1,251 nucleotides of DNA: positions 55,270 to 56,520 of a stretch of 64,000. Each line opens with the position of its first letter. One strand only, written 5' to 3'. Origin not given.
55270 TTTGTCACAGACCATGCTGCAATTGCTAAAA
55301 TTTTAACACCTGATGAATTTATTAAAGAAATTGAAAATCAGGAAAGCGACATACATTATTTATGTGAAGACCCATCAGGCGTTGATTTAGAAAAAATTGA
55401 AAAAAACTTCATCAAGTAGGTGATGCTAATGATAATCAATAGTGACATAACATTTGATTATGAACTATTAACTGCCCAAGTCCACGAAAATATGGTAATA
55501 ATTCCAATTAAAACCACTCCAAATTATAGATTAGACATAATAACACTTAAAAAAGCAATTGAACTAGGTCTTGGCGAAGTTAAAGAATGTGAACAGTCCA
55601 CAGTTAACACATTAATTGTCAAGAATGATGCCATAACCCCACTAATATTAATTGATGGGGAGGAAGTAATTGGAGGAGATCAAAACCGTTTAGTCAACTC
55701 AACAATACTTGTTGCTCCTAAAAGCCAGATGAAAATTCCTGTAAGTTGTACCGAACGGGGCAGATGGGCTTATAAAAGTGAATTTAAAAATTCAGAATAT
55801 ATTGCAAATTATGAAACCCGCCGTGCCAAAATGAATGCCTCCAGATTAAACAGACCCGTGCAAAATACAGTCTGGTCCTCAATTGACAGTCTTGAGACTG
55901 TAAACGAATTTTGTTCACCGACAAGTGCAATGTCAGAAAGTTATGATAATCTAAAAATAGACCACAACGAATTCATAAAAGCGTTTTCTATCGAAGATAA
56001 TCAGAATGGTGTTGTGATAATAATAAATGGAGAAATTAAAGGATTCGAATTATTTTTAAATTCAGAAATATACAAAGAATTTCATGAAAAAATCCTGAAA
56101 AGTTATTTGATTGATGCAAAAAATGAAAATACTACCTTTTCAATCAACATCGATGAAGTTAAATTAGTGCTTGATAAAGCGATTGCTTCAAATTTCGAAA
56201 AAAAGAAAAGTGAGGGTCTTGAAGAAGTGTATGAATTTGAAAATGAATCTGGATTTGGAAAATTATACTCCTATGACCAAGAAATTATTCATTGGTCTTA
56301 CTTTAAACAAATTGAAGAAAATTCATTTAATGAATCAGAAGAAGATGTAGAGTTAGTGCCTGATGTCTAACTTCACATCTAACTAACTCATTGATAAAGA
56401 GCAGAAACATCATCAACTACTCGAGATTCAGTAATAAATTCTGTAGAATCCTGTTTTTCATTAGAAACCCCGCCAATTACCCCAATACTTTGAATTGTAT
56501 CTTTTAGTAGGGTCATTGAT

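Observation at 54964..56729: Compact HIRAN + DUF6569/ARPP-1-like gene pair inserted between housekeeping genes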

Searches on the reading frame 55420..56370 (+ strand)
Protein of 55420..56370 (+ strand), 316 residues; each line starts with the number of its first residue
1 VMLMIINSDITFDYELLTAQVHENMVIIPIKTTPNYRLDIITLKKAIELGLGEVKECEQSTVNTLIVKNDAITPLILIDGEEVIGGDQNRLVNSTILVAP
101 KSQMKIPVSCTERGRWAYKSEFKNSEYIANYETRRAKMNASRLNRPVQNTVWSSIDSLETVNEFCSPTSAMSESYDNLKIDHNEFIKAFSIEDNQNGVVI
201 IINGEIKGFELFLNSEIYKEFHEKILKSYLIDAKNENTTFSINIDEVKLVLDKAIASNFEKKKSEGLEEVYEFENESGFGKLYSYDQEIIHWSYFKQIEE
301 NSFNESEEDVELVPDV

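Call 3: search_protein_families(library=pfam, proteins=[window:55420-56370:+], max_evalue=0.01)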
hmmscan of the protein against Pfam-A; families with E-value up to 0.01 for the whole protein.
window:55420-56370:+ (316 aa): 1 family
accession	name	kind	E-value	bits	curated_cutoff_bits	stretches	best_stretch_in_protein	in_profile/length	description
PF20208.3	ARPP-1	-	5e-77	259.6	27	1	14-295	2-297/297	ARG and Rhodanese-Phosphatase-superfamily-associated Protein domain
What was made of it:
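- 55429..56370 (+): ARPP-1 / DUF6569 protein of 313 aa (the longest ORF starts at GTG 55420). Pfam PF20208 E=5e-77 over the full profile length (call 3).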

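Call 4: search_protein_families(library=padloc, proteins=[window:55420-56370:+], max_evalue=0.1)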
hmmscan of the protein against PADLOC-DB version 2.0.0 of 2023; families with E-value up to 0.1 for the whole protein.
window:55420-56370:+ (316 aa): 0 families

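Call 5: search_protein_families(library=ncbifam, proteins=[window:55420-56370:+], max_evalue=0.01)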
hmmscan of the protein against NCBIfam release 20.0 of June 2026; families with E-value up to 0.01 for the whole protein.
window:55420-56370:+ (316 aa): 0 families

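Call 9: find_homologous_proteins(query=window:55420-56370:+, max_evalue=0.00001)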
Query window:55420-56370:+ (316 aa): 501 proteins with E <= 0.00001 among 2026 candidates; the best 120 are listed.
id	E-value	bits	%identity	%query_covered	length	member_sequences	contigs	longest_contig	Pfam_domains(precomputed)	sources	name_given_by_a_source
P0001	9.1e-200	680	100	99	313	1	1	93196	PF20208.4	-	-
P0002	2.8e-199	679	100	99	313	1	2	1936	PF20208.4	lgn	-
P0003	3.7e-198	675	99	99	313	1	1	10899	PF20208.4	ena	-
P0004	7.1e-176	602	88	99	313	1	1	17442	PF20208.4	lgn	-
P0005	2.5e-174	597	86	99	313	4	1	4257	PF20208.4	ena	-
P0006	1.0e-173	595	87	98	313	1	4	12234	PF20208.4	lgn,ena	-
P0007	7.8e-173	592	87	98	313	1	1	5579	PF20208.4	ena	-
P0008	1.0e-172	591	87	98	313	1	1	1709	PF20208.4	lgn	-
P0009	3.1e-172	590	87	98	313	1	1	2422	PF20208.4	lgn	-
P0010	4.2e-172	589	87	98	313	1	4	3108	PF20208.4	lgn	-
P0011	4.4e-172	589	87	98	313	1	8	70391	PF20208.4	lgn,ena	-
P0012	5.5e-172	589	85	99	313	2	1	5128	PF20208.4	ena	-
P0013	1.8e-171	587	86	98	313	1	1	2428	PF20208.4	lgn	-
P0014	5.9e-171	586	86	99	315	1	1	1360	PF20208.4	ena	-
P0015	7.6e-171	585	86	98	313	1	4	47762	PF20208.4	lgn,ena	-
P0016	8.0e-170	582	86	99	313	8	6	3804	PF20208.4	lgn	-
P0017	3.1e-169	580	86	99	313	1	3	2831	PF20208.4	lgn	-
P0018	1.5e-167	574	83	99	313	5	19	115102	PF20208.4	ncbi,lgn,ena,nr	ncbi:MAG: tubulin-like protein [Methanobrevibacter sp.]|nr:tubulin-like protein [Methanobrevibacter 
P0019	1.3e-162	558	82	99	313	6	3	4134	PF20208.4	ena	-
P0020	2.6e-162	557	80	99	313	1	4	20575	PF20208.4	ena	-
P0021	2.3e-150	518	87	87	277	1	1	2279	PF20208.4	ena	-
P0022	2.1e-129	449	66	98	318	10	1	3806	PF20208.4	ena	-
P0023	6.0e-129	448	65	98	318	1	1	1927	PF20208.4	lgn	-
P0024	8.7e-129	447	65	98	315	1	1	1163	PF20208.4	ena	-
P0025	1.3e-128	447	86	76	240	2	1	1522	PF20208.4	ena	-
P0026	1.6e-126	440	67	96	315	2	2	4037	PF20208.4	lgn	-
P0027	1.7e-126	440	64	98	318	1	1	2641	PF20208.4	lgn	-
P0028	2.0e-126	440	66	94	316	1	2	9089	PF20208.4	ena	-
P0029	5.9e-126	438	67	96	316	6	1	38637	PF20208.4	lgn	-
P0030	2.7e-125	436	63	98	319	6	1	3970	PF20208.4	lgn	-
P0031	5.6e-125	435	68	92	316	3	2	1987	PF20208.4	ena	-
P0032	9.6e-125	434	65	98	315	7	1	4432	PF20208.4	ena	-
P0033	2.5e-124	433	66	92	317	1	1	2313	PF20208.4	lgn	-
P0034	4.3e-124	432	63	99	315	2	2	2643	PF20208.4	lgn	-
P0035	4.8e-124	432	65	97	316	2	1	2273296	PF20208.4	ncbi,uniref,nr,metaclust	ncbi:ARPP-1 family domain-containing protein [Methanobrevibacter sp. YE315]|uniref:ARPP-1 family dom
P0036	4.9e-124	432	68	91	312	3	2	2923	PF20208.4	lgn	-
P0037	5.0e-124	432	66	96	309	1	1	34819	PF20208.4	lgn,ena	-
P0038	5.1e-124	432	64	98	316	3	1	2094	PF20208.4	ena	-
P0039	5.7e-124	431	66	96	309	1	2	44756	PF20208.4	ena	-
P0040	8.7e-124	431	68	91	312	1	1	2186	PF20208.4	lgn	-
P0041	9.2e-124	431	64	100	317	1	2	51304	PF20208.4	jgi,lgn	jgi:DNA-binding cell septation regulator SpoVG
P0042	9.2e-124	431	63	98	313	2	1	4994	PF20208.4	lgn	-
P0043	1.3e-123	430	64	100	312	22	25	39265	PF20208.4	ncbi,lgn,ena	ncbi:ARPP-1 family domain-containing protein [Methanobrevibacter sp.]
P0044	1.5e-123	430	66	96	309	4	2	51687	PF20208.4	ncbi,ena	-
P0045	1.5e-123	430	66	96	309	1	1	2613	PF20208.4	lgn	-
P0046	1.9e-123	430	66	96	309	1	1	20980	PF20208.4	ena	-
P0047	2.2e-123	429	68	91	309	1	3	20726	PF20208.4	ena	-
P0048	2.7e-123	429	66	94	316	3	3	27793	PF20208.4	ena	-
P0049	2.9e-123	429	66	96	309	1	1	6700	PF20208.4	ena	-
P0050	3.3e-123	429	65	96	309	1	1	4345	PF20208.4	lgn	-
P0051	4.3e-123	429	64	98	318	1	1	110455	PF20208.4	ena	-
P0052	4.3e-123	429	66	96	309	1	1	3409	PF20208.4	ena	-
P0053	6.1e-123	428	64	100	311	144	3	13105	PF20208.4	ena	-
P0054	8.4e-123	428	66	96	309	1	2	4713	PF20208.4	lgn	-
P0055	1.2e-122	427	63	99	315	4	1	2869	PF20208.4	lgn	-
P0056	1.2e-122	427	63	97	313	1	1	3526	PF20208.4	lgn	-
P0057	2.2e-122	426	65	96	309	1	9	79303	PF20208.4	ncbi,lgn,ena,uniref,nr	ncbi:ARPP-1 family domain-containing protein [Methanobrevibacter sp.]|uniref:ARPP-1 family domain-co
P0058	2.4e-122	426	65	94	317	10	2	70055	PF20208.4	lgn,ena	-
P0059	2.6e-122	426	65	96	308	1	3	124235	PF20208.4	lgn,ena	-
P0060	2.6e-122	426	62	98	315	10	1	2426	PF20208.4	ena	-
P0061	3.0e-122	426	63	98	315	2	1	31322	PF20208.4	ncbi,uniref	ncbi:ARPP-1 family domain-containing protein [Methanobrevibacter sp.]|uniref:ARPP-1 family domain-co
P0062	3.1e-122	426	64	97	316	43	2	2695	PF20208.4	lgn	-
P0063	3.9e-122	425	64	99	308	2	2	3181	PF20208.4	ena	-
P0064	4.9e-122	425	63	98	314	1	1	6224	PF20208.4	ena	-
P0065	5.1e-122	425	66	96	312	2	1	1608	PF20208.4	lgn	-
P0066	6.7e-122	425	63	96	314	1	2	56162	PF20208.4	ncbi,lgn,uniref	ncbi:ARPP-1 family domain-containing protein [Methanobrevibacter sp.]|uniref:ARPP-1 family domain-co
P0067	8.6e-122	424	61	99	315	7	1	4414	PF20208.4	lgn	-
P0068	9.7e-122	424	65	97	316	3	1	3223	PF20208.4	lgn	-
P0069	1.1e-121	424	61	99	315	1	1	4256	PF20208.4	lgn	-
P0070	1.2e-121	424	62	97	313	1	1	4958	PF20208.4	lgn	-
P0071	1.3e-121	424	64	96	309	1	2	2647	PF20208.4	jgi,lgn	jgi:hypothetical protein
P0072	6.5e-121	421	64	96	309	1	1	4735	PF20208.4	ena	-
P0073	7.6e-121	421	64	96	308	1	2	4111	PF20208.4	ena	-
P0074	7.6e-121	421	66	91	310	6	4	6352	PF20208.4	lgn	-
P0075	7.7e-121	421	62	97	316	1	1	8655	PF20208.4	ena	-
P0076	7.8e-121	421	63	97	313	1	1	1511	PF20208.4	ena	-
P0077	7.9e-121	421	63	100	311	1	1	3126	PF20208.4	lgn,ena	-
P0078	8.1e-121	421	63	100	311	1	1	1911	PF20208.4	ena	-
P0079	1.1e-120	421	64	97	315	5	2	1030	PF20208.4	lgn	-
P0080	1.1e-120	421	66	94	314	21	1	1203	PF20208.4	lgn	-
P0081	1.3e-120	420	66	92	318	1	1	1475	PF20208.4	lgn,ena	-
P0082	1.3e-120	420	66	96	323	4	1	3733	PF20208.4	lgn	-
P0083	1.4e-120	420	65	96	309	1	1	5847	PF20208.4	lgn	-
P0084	1.4e-120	420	65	96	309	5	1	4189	PF20208.4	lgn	-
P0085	3.1e-120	419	64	96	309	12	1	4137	PF20208.4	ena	-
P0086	3.9e-120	419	63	98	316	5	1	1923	PF20208.4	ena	-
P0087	4.3e-120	419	65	97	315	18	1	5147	PF20208.4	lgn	-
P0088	1.4e-119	417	63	96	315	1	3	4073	PF20208.4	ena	-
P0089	1.7e-119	417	63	97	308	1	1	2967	PF20208.4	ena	-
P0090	1.7e-119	417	63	94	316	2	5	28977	PF22549.2,PF20208.4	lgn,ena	-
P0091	1.9e-119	417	61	99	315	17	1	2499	PF20208.4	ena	-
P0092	3.1e-119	416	63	96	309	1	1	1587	PF20208.4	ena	-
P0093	3.2e-119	416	63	97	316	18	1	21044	PF20208.4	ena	-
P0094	4.6e-119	415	62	100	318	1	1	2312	PF20208.4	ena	-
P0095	4.9e-119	415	62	100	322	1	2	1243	PF20208.4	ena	-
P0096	5.0e-119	415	63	100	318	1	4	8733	PF20208.4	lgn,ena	-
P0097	5.1e-119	415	64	96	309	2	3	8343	PF20208.4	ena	-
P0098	5.5e-119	415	61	99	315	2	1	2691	PF20208.4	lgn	-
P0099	5.7e-119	415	64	96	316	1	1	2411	PF20208.4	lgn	-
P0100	6.1e-119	415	65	96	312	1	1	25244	PF20208.4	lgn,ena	-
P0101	8.7e-119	414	64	96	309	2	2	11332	PF20208.4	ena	-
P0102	9.1e-119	414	63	96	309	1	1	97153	PF20208.4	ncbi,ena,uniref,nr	ncbi:DUF6569 family protein [Methanobrevibacter sp.]|uniref:ARPP-1 family domain-containing protein 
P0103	1.2e-118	414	65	91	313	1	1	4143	PF20208.4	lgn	-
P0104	1.3e-118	414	63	99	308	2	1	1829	PF20208.4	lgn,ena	-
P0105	1.5e-118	414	64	96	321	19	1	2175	PF20208.4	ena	-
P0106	1.5e-118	414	61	100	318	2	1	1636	PF20208.4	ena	-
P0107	1.6e-118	414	65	91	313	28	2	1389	PF20208.4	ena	-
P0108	1.7e-118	413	64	96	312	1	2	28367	PF20208.4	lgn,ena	-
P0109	1.7e-118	413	64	91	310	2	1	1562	PF20208.4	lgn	-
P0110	2.2e-118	413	62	98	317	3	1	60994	PF20208.4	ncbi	ncbi:ARPP-1 family domain-containing protein [Methanobrevibacter sp.]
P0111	2.7e-118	413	59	98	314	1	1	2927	PF20208.4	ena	-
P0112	3.0e-118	413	65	95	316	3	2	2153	PF20208.4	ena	-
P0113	3.5e-118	412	62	99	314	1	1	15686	PF20208.4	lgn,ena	-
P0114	3.7e-118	412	62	100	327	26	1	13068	PF20208.4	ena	-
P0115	4.6e-118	412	58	98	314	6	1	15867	PF20208.4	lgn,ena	-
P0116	5.9e-118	412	61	100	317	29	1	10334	PF20208.4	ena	-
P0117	6.6e-118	412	61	100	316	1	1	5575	PF20208.4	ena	-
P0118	8.2e-118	411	61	94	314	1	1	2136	PF20208.4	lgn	-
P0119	9.9e-118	411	66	91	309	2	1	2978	PF20208.4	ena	-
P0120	1.3e-117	411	61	97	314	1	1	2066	PF20208.4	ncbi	-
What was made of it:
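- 55429..56370 (+): Gene callers give 313 aa (call 9).
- Checked: Likely start codons are ATG 55027 (homologues begin MYITI) and ATG 55429 (313 aa, as gene callers and homologues have it; call 9).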

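Call 12: find_encoding_contigs(protein=P0035, flank=10000, max_places=3)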
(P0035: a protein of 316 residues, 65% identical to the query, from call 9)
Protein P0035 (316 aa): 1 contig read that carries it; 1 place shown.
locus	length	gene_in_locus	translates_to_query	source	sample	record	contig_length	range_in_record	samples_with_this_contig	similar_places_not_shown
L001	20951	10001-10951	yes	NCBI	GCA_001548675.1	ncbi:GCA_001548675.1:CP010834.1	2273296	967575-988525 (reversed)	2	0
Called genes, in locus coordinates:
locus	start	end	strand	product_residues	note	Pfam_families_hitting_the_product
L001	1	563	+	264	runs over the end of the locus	PF09297:Zn_ribbon_NUD, PF00293:NUDIX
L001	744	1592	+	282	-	PF08543:Phos_pyr_kin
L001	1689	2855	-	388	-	PF00155:Aminotran_1_2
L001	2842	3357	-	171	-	PF14512:TM1586_NiRdase (weak), PF00881:Nitroreductase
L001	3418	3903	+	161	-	PF03729:DUF308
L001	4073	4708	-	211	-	PF02525:Flavodoxin_2, PF03358:FMN_red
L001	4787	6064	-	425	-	PF02403:Seryl_tRNA_N, PF00587:tRNA-synt_2b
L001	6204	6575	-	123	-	PF01638:HxlR, PF14947:HTH_45 (weak)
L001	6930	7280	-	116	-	PF00462:Glutaredoxin (weak), PF03960:ArsC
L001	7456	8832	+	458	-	PF07690:MFS_1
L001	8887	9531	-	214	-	PF00702:Hydrolase, PF12710:HAD (weak), PF13419:HAD_2, PF13242:Hydrolase_like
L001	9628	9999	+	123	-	-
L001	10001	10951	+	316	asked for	PF20208:ARPP-1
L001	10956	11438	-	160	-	PF02870:Methyltransf_1N (weak), PF01035:DNA_binding_1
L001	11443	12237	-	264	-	PF00142:Fer4_NifH, PF01656:CbiA, PF10609:ParA (weak), PF13614:AAA_31 (weak)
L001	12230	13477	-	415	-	PF01136:Peptidase_U32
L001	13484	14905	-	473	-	PF13230:GATase_4, PF13522:GATase_6, PF13537:GATase_7, PF00156:Pribosyltran (weak)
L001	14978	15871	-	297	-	-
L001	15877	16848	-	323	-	PF01073:3Beta_HSD, PF01370:Epimerase, PF04321:RmlD_sub_bind, PF16363:GDP_Man_Dehyd, PF02719:Polysacc_synt_2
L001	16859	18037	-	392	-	PF00890:FAD_binding_2 (weak), PF01266:DAO (faint), PF01494:FAD_binding_3, PF03486:HI0933_like (faint), PF12831:FAD_oxidored, PF22578:GGR_cat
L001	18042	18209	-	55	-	PF00037:Fer4 (weak), PF13237:Fer4_10 (weak), PF13484:Fer4_16 (faint), PF14697:Fer4_21 (weak), PF25160:LdpA_Fe-S-bd (faint), PF12838:Fer4_7, PF13187:Fer4_9 (weak), PF00037:Fer4 (weak), +1 more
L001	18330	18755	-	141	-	PF00582:Usp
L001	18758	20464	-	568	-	PF00931:NB-ARC (faint), PF03193:RsgA_GTPase (faint), PF13191:AAA_16 (faint), PF13476:AAA_23 (faint), PF13555:AAA_29 (faint), PF20720:nSTAND3 (faint), PF00005:ABC_tran, PF00005:ABC_tran, +5 more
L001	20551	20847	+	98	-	-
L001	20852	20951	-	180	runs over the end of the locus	PF13240:Zn_Ribbon_1 (weak)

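Call 17: find_encoding_contigs(protein=P0018, flank=8000, max_places=3)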
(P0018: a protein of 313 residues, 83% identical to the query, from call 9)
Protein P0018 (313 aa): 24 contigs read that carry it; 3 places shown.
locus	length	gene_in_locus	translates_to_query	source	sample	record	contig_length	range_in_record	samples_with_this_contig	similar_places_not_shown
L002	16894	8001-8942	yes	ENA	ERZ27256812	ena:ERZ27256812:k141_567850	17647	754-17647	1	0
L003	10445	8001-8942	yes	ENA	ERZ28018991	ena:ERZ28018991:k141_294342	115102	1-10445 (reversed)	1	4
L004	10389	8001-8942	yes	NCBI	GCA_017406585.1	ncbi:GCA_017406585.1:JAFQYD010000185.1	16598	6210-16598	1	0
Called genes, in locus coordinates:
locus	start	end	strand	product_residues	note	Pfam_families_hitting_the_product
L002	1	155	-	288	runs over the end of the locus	PF00491:Arginase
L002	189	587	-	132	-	PF21485:IF5A-like_N, PF01287:eIF-5a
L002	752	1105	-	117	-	-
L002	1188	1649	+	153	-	PF01862:PvlArgDC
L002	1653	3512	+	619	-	PF00459:Inositol_P, PF01513:NAD_kinase, PF20143:NAD_kinase_C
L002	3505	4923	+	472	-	PF27274:CfbE_C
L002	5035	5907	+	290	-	PF01379:Porphobil_deam, PF03900:Porphobil_deamC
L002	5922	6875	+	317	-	PF01408:GFO_IDH_MocA, PF02894:GFO_IDH_MocA_C, PF22725:GFO_IDH_MocA_C3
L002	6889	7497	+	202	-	PF00156:Pribosyltran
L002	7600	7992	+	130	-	-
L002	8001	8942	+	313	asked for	PF20208:ARPP-1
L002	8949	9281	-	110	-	-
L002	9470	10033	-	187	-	PF04208:MtrA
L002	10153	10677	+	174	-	PF14378:PAP2_3, PF01569:PAP2, PF14360:PAP2_C (weak)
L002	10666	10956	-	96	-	-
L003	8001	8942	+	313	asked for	PF20208:ARPP-1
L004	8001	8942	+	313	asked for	PF20208:ARPP-1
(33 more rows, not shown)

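Call 26: search_protein_representatives(protein=window:55429-56370:+)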
Query: 313 residues. Proteins with E-value up to 0.001 (for the whole library): 5910; up to 1e-10: 3100; up to 1e-30: 184. The best 150 are listed.
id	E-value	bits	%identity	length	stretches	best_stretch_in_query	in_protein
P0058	8.9e-123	425.8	64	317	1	8-307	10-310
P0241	1.4e-77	277.4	59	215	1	10-213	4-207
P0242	5.3e-65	236.2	46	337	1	11-308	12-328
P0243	1.3e-64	234.9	45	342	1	7-292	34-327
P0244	1.8e-64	234.4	42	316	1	11-307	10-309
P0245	1.2e-59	218.6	51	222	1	94-307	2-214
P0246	1.3e-59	218.5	42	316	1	11-299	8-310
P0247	8.4e-59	215.8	40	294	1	20-293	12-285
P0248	1.7e-57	211.5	45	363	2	9-118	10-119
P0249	1.8e-57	211.5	62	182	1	135-300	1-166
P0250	3.9e-57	210.4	39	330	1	5-294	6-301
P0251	3.3e-56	207.3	52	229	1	103-298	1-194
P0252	9.9e-55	202.5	38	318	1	14-298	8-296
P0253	8.1e-53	196.2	39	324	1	12-297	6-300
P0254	1.3e-51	192.2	64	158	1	10-145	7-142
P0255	1.8e-47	178.6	37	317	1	9-294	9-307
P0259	1.5e-44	169.1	35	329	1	12-296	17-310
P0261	1.9e-43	165.4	35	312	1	18-294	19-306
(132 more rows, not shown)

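Call 28: find_related_loci(query=A3, collection=genome_contigs, flank=6000)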
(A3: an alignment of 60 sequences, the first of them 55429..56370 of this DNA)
Query A3 (313 aa) in genome_contigs; peptide patterns used: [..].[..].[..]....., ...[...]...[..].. (x = any residue, [..] = any of these).
599 stretches matched a pattern (row limit reached: there are more); 594 encode a relative of the query (tblastn E <= 1e-3); the best 80 are kept; 80 distinct loci.
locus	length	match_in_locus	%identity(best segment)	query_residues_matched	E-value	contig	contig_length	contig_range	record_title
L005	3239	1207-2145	83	1-313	0e+0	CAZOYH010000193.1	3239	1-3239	MAG TPA_asm: uncultured Methanobrevibacter sp. isolate SRP278969_co1_358 genome assembly, contig: NODE_49956_length_3239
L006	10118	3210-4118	65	10-313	5e-130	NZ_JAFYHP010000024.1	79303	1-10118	MAG: Methanobrevibacter sp. isolate RGIG7098 Water_buffalos_Abomasum-1__c532850, whole genome shotgun sequence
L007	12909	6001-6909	65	10-313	1e-129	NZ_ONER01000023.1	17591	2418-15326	Uncultured Methanobrevibacter sp. isolate RUG236, whole genome shotgun sequence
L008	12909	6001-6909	64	10-313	4e-127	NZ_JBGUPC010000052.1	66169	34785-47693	MAG: Methanobrevibacter sp. isolate ruminal_MAG_172 ruminal_MAG_172_contig_0052, whole genome shotgun sequence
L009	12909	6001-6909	63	10-313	5e-125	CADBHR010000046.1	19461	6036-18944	MAG: uncultured Methanobrevibacter sp. isolate RUG13973 genome assembly, contig: RUG13973_asm_46, whole genome shotgun s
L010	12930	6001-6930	60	1-309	9e-125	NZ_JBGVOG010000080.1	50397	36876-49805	MAG: Methanobrevibacter sp. isolate fecal_MAG_216 fecal_MAG_216_contig_0080, whole genome shotgun sequence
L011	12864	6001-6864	63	10-297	1e-121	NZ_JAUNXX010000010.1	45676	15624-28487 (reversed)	MAG: Methanobrevibacter sp. isolate S6M_St_15 NODE_11_length_45676_cov_16.370005, whole genome shotgun sequence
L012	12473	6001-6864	57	12-299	2e-111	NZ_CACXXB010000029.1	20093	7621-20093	MAG: uncultured Methanobrevibacter sp. isolate RUG11674, whole genome shotgun sequence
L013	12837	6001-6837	55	12-291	7e-103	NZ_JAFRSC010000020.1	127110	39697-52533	MAG: Methanobrevibacter sp. isolate RGIG2750 Goat_Omasum-5__c544, whole genome shotgun sequence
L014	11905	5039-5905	48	12-293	2e-78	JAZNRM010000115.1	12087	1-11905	MAG: Methanobrevibacter sp. isolate T1900044816_TS20190282.MAGScoT_cleanbin_000024 SGB_2815_k141_290886, whole genome sh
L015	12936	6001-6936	43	6-296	7e-78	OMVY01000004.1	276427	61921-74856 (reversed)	uncultured Methanobrevibacter sp. isolate RUG020 genome assembly, contig: scaffold_128, whole genome shotgun sequence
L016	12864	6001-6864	44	11-295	2e-72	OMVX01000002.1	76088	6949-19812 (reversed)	uncultured Methanobrevibacter sp. isolate RUG012 genome assembly, contig: scaffold_86, whole genome shotgun sequence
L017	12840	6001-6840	41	13-296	8e-68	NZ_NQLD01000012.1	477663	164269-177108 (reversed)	Methanobrevibacter intestini strain WWM1085 Contig_1, whole genome shotgun sequence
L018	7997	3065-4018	35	2-299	3e-61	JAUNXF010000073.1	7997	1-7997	MAG: Methanobrevibacter sp. isolate S11M_St_37 NODE_2133_length_7997_cov_15.240242, whole genome shotgun sequence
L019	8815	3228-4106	37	8-295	8e-53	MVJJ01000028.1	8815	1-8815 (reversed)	MAG: Methanosphaera sp. SHI613 SHI613__paired__contig_1963220, whole genome shotgun sequence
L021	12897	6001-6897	33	13-296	5e-50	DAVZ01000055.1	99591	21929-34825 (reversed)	MAG TPA_asm: Methanobacterium sp. UBA176 UBA176_contig_447, whole genome shotgun sequence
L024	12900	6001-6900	35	12-298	8e-49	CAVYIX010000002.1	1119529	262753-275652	MAG: uncultured Methanobacteriaceae archaeon isolate MFD01476.bin.1.202 genome assembly, contig: contig_20782, whole gen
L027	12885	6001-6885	34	12-293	2e-47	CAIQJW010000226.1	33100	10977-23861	MAG: uncultured delta proteobacterium isolate Ja1-D5_bin-237 genome assembly, contig: bin-237:226/332, whole genome shot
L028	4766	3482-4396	38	12-307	1e-47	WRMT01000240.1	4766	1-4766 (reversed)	MAG: Methanobrevibacter sp. isolate Th196P3bin91 Ga0099364_10051602, whole genome shotgun sequence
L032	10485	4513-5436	31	9-292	6e-45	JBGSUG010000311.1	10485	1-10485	MAG: Candidatus Aminicenantales bacterium isolate JTS-AC427 k141_4360063, whole genome shotgun sequence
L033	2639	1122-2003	32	10-292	9e-45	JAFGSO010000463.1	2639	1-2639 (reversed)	MAG: Calditrichaeota bacterium isolate Zod_Metabat.906 k87_9138749, whole genome shotgun sequence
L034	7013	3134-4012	33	11-292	2e-44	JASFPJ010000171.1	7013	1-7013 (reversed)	MAG: Candidatus Aminicenantes bacterium isolate D0819M58metaG_Bin_295 D0819M58metaG_FD_scaffold_1285_c1, whole genome sh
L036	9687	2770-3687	32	3-297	3e-44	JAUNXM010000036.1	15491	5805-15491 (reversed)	MAG: Methanobacterium sp. isolate S1R_St_49 NODE_1488_length_15491_cov_6.064201, whole genome shotgun sequence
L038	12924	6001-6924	31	12-292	4e-44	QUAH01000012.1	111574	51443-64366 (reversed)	MAG: Candidatus Saccharicenans subterraneus isolate BY38 NODE_185_length_111574_cov_117.37_ID_1478782, whole genome shot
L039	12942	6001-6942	29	12-302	1e-43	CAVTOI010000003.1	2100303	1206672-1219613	MAG: Candidatus Aminicenantes bacterium isolate MFD00905.bin.1.6 genome assembly, contig: contig_575, whole genome shotg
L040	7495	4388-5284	33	17-304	6e-44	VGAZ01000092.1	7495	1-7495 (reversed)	MAG: Actinomycetota bacterium isolate K_DeepCast_150m_m2_097 K_DeepCast_150m_m2_097_Ga0194126_10020834, whole genome sho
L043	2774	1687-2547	36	17-292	2e-43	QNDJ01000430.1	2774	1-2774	MAG: candidate division KSB1 bacterium isolate B21_G16 B21_Guay16_scaffold_50313, whole genome shotgun sequence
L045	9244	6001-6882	33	20-301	7e-43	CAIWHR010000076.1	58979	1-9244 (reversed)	MAG: uncultured beta proteobacterium isolate Ja1_bin-0608 genome assembly, contig: bin-0608:076/644, whole genome shotgu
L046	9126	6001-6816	34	12-282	1e-42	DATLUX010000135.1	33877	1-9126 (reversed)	MAG TPA_asm: Verrucomicrobiia bacterium isolate SMAG_U13177 k141_815139, whole genome shotgun sequence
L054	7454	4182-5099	30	10-304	3e-42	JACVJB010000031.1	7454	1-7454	MAG: Actinomycetota bacterium isolate DG02_5.bin.278 contig031, whole genome shotgun sequence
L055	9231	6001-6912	29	12-292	7e-42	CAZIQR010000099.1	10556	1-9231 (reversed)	MAG TPA_asm: uncultured Eubacteriales bacterium isolate SRP098346_co1_78 genome assembly, contig: NODE_7992_length_10556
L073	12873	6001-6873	32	17-292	5e-41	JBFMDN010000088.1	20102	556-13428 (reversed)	MAG: Thermodesulfobacteriota bacterium isolate MAG220 MAG220_88, whole genome shotgun sequence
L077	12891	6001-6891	30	17-298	1e-40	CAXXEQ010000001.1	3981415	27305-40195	MAG: Desulfomonilaceae bacterium isolate 8deb2ff7-9cb5-4438-9dd6-cb8d27c5cb84 genome assembly, contig: contig_1, whole g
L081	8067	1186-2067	29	13-293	2e-40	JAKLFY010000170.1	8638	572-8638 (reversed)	MAG: Verrucomicrobia bacterium isolate RA.bin27 RA.bin27_170, whole genome shotgun sequence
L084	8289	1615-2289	38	16-230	9e-40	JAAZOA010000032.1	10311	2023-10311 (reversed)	MAG: Syntrophomonadaceae bacterium isolate AS27yjCOA_214 20387_AS27, whole genome shotgun sequence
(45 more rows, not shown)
